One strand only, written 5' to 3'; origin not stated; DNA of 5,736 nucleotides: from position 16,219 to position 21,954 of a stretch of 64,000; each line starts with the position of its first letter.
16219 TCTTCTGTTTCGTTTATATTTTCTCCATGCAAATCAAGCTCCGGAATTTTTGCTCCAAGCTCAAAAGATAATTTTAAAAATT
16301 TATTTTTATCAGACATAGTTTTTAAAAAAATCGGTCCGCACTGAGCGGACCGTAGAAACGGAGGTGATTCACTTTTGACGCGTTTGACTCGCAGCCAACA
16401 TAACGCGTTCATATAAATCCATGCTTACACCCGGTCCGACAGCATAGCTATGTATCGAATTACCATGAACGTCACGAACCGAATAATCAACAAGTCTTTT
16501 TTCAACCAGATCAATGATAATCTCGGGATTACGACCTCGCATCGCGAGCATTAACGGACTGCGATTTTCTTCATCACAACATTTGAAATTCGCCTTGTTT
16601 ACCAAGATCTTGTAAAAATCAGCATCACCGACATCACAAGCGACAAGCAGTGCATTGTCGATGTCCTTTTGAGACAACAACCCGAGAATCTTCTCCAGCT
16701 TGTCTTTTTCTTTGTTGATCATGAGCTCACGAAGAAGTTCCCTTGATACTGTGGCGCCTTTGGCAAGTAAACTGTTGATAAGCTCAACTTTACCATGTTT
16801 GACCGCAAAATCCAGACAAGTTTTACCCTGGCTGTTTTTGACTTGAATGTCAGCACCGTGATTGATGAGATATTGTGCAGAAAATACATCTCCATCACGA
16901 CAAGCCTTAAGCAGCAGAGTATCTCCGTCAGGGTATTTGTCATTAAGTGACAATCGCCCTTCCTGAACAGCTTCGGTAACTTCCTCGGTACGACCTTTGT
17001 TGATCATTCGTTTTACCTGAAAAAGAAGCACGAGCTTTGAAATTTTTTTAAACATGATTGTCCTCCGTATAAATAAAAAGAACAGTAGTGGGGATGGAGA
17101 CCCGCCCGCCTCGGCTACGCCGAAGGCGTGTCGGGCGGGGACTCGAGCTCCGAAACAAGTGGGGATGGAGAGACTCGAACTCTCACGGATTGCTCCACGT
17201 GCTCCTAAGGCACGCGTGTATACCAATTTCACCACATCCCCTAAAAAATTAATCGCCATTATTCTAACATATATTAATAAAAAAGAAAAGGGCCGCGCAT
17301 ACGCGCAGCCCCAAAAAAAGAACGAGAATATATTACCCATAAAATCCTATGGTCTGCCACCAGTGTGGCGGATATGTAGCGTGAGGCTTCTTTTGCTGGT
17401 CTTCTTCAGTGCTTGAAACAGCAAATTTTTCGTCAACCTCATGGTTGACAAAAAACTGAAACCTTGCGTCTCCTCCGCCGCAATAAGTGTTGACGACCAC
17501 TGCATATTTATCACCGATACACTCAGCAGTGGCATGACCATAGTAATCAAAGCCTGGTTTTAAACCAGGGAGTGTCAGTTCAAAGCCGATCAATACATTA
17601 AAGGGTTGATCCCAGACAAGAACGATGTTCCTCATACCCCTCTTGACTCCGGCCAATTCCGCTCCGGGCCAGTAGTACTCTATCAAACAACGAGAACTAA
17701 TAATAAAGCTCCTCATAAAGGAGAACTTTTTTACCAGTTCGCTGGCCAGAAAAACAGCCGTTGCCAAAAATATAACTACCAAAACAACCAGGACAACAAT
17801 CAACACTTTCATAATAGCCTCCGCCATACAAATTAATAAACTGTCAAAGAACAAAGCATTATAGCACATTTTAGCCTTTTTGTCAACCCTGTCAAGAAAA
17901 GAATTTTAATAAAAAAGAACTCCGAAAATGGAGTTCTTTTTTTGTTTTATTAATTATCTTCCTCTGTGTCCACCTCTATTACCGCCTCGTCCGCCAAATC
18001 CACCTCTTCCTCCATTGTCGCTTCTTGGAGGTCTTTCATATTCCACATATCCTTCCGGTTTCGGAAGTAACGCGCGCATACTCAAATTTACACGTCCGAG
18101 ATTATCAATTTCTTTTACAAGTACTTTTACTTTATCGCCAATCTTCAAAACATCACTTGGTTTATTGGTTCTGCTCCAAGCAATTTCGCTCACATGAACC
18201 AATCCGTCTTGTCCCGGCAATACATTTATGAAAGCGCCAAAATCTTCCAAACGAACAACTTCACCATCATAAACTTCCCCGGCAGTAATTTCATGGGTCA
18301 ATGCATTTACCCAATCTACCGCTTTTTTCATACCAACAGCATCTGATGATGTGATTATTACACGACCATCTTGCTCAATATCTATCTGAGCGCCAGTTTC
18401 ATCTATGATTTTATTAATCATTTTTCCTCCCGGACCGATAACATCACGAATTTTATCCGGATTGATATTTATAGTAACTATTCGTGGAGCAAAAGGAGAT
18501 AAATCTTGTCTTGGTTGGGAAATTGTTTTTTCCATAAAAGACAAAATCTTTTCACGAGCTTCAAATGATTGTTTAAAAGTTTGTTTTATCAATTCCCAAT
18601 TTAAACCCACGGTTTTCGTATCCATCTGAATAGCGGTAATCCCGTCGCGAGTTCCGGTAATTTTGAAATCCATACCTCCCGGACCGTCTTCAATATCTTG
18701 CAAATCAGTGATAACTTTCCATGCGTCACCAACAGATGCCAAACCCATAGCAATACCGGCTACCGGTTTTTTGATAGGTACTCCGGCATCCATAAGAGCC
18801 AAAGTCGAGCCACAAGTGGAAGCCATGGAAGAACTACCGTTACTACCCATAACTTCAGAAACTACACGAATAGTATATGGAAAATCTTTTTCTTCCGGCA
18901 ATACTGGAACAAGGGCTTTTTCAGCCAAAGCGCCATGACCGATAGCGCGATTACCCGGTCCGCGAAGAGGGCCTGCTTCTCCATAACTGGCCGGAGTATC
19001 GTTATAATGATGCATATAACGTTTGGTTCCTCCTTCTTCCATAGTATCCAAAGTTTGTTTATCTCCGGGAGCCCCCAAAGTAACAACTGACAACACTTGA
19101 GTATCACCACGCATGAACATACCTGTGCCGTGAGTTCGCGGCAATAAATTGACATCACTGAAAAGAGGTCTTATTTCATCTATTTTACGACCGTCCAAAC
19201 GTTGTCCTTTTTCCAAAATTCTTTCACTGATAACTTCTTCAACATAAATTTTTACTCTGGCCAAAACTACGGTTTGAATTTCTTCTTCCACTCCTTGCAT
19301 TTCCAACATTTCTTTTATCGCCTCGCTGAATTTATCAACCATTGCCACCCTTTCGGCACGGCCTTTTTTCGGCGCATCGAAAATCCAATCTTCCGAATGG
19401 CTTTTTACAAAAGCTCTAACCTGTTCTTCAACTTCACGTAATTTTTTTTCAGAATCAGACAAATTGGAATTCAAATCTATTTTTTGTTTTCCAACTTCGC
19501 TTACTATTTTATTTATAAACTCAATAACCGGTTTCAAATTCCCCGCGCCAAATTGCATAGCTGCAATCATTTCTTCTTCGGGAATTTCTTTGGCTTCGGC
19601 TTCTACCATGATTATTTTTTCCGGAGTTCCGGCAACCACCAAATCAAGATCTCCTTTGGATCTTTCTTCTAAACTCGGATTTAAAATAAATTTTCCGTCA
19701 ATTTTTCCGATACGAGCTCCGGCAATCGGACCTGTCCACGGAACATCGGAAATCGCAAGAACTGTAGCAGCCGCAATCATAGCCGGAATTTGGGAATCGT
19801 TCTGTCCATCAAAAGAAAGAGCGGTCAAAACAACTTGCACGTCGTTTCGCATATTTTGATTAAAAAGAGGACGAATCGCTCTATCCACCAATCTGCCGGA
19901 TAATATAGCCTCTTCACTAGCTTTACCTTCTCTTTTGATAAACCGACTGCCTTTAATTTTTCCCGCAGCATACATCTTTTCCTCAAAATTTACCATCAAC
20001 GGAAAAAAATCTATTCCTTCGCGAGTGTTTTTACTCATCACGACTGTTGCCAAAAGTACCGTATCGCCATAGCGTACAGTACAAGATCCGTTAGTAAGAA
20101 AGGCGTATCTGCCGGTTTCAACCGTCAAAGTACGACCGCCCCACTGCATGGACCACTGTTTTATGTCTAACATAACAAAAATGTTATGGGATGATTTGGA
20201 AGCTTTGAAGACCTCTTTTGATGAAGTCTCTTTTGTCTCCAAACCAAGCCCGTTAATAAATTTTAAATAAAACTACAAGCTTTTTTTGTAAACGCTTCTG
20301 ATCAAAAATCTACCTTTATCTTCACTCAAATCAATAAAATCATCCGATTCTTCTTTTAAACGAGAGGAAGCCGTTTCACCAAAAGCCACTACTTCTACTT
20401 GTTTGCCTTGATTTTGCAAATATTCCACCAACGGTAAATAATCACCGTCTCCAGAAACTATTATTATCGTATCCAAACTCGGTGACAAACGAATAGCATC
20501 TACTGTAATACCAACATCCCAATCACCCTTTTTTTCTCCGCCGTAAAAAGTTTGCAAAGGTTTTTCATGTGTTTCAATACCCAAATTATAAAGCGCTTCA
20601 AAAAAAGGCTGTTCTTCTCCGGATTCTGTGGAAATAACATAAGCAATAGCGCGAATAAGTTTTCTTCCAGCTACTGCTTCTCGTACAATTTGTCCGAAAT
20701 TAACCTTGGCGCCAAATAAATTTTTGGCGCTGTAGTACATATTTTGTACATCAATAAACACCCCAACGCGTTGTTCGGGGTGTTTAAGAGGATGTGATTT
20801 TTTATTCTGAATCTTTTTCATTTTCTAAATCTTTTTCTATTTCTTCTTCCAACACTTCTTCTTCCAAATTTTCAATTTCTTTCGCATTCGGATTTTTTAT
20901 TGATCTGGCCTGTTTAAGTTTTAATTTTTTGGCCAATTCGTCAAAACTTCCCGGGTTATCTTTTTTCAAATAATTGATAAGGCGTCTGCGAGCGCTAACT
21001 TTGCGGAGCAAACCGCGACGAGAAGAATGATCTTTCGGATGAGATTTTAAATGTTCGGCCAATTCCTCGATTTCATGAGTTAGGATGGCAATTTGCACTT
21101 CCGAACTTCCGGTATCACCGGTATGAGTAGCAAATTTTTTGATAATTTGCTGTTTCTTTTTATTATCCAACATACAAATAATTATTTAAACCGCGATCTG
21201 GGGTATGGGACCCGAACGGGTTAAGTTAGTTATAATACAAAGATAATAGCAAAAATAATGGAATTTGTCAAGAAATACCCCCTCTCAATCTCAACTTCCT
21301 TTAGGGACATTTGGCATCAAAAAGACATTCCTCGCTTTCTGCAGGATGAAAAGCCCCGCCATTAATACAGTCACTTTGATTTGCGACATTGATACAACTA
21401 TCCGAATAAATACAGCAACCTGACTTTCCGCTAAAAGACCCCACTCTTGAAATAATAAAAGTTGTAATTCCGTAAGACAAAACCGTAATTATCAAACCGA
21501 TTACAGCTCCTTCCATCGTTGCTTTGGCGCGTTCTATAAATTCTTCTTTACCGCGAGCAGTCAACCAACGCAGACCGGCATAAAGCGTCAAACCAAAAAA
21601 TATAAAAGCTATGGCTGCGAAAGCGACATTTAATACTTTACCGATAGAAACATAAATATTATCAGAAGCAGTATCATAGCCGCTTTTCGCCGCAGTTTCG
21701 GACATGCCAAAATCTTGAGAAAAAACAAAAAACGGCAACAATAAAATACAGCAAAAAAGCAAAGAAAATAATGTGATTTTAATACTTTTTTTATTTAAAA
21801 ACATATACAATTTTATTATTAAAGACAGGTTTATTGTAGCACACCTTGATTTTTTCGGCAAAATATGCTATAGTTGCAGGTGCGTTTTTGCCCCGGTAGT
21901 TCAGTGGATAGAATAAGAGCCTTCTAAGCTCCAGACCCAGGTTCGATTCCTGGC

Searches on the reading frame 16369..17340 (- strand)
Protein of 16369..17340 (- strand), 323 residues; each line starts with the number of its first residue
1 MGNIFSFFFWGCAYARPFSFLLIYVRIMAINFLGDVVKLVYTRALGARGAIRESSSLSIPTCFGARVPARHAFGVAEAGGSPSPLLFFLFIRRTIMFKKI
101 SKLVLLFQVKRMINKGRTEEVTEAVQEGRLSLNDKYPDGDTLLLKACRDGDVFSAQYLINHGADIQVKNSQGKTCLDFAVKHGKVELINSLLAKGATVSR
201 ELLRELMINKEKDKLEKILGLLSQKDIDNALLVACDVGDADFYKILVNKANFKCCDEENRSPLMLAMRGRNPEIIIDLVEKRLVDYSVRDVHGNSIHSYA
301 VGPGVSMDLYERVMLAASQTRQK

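Call 10: search_protein_families(library=pfam, proteins=[window:16369-17340:-], max_evalue=0.001)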
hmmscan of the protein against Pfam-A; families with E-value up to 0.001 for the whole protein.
window:16369-17340:- (323 aa): 7 families
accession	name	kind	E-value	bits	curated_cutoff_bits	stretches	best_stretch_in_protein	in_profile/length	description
PF12796.13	Ank_2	-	1.4e-19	70.9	27.3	2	118-199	10-87/90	Ankyrin repeats (3 copies)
PF00023.36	Ank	-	2.2e-13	50.1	21.1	0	138-169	1-32/33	Ankyrin repeat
PF13606.12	Ank_3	-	1.2e-12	47.1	22.3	0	138-166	1-29/30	Ankyrin repeat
PF13637.12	Ank_4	-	5.7e-12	46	22.7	1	143-188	1-46/50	Ankyrin repeats (many copies)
PF13857.12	Ank_5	-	5.2e-10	39.9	27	1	130-179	7-56/56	Ankyrin repeats (many copies)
PF23745.1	ANK_LRRK2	-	5.4e-07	30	27.5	1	140-229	32-120/130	LRRK2 ANK repeat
PF24521.3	Ank_KRIT1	-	0.00011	22.4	80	0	200-297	19-122/149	KRIT1 ankyrin-repeats domain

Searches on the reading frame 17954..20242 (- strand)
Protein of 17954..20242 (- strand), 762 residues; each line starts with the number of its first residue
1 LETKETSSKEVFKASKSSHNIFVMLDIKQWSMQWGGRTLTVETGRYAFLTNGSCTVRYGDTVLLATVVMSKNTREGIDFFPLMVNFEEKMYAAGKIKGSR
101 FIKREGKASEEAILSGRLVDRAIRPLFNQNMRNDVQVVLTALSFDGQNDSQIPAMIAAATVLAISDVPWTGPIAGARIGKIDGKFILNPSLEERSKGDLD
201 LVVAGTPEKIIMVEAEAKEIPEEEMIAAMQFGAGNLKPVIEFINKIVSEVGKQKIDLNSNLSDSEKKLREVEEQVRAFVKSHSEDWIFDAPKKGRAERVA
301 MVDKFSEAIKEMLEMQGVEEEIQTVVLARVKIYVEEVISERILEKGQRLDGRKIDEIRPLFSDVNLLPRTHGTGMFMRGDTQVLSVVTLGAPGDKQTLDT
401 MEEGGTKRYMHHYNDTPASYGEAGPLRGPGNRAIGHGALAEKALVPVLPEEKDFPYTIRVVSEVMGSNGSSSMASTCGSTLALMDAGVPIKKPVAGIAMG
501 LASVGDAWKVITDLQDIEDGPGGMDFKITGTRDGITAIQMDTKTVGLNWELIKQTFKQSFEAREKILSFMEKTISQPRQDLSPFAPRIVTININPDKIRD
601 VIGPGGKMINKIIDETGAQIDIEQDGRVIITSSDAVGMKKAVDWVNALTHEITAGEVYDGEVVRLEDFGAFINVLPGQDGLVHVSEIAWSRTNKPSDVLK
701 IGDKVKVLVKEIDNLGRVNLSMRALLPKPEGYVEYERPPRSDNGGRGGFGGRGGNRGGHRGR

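Call 10: search_protein_families(library=pfam, proteins=[window:17954-20242:-], max_evalue=0.001)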
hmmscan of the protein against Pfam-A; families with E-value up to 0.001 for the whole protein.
window:17954-20242:- (762 aa): 4 families
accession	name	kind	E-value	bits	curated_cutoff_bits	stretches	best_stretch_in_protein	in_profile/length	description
PF01138.27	RNase_PH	-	3.3e-46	157.4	25.5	2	36-167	2-129/130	3' exoribonuclease family, domain 1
PF03725.20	RNase_PH_C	-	2e-20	73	20.8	1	171-232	1-64/67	3' exoribonuclease family, domain 2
PF00575.29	S1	-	1e-19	71.1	22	1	653-723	3-74/74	S1 RNA binding domain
PF00013.35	KH_1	-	6.2e-11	42.3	21.5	1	589-645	2-64/66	KH domain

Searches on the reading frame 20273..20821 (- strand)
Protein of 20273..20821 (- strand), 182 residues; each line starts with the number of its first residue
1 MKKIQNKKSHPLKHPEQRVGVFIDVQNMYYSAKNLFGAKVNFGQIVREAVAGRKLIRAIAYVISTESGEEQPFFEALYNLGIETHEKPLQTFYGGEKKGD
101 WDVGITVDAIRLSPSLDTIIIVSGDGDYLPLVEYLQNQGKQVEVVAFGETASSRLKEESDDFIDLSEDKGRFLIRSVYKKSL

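Call 4: search_protein_families(library=pfam, proteins=[window:20273-20821:-], max_evalue=1)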
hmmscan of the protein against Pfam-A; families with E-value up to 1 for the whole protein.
window:20273-20821:- (182 aa): 2 families
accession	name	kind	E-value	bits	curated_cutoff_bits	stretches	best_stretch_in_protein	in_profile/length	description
PF01936.24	NYN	-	4.8e-37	128.1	24.2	1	18-165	1-144/145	NYN domain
PF17930.7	LpxI_N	-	0.15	12.4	25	1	119-166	2-50/129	LpxI N-terminal domain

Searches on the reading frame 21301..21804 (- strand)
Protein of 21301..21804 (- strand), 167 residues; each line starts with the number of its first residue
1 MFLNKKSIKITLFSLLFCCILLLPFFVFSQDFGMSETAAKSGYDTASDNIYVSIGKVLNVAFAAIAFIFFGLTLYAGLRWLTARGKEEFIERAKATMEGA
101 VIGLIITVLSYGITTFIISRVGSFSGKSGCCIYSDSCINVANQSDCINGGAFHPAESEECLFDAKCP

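Call 4: search_protein_families(library=pfam, proteins=[window:21301-21804:-], max_evalue=1)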
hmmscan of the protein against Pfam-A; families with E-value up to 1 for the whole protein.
window:21301-21804:- (167 aa): 7 families
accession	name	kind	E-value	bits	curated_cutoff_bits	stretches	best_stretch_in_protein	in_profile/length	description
PF18895.5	T4SS_pilin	-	1.8e-05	25.2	26.6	1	47-117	2-71/71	Type IV secretion system pilin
PF14897.12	EpsG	-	0.00026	20.7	30.1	1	2-124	157-271/326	EpsG family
PF09945.14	DUF2177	-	0.021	15.3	26.9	1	31-114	16-91/124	Predicted membrane protein (DUF2177)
PF04973.17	NMN_transporter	-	0.022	15.2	27.3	1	61-124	47-102/175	Nicotinamide mononucleotide transporter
PF04956.18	TrbC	-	0.049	14.3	27.9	1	3-77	4-71/98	TrbC/VIRB2 pilin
PF02665.19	Nitrate_red_gam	-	0.053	13.6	22.9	1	54-134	78-157/217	Nitrate reductase gamma subunit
PF02322.20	Cyt_bd_oxida_II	-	0.067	13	35.6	1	39-117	135-211/302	Cytochrome bd terminal oxidase subunit II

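Call 61: search_protein_families(library=ncbifam, proteins=[window:21301-21804:-], max_evalue=0.01)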
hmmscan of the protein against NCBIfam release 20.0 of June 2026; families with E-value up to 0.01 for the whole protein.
window:21301-21804:- (167 aa): 1 family
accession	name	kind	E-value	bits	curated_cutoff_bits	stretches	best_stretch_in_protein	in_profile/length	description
NF045849.1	ICE_MMCAP2_0565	equivalog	4.8e-05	23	40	1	45-120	4-79/80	Mbov_0395 family pilin-like conjugal transfer protein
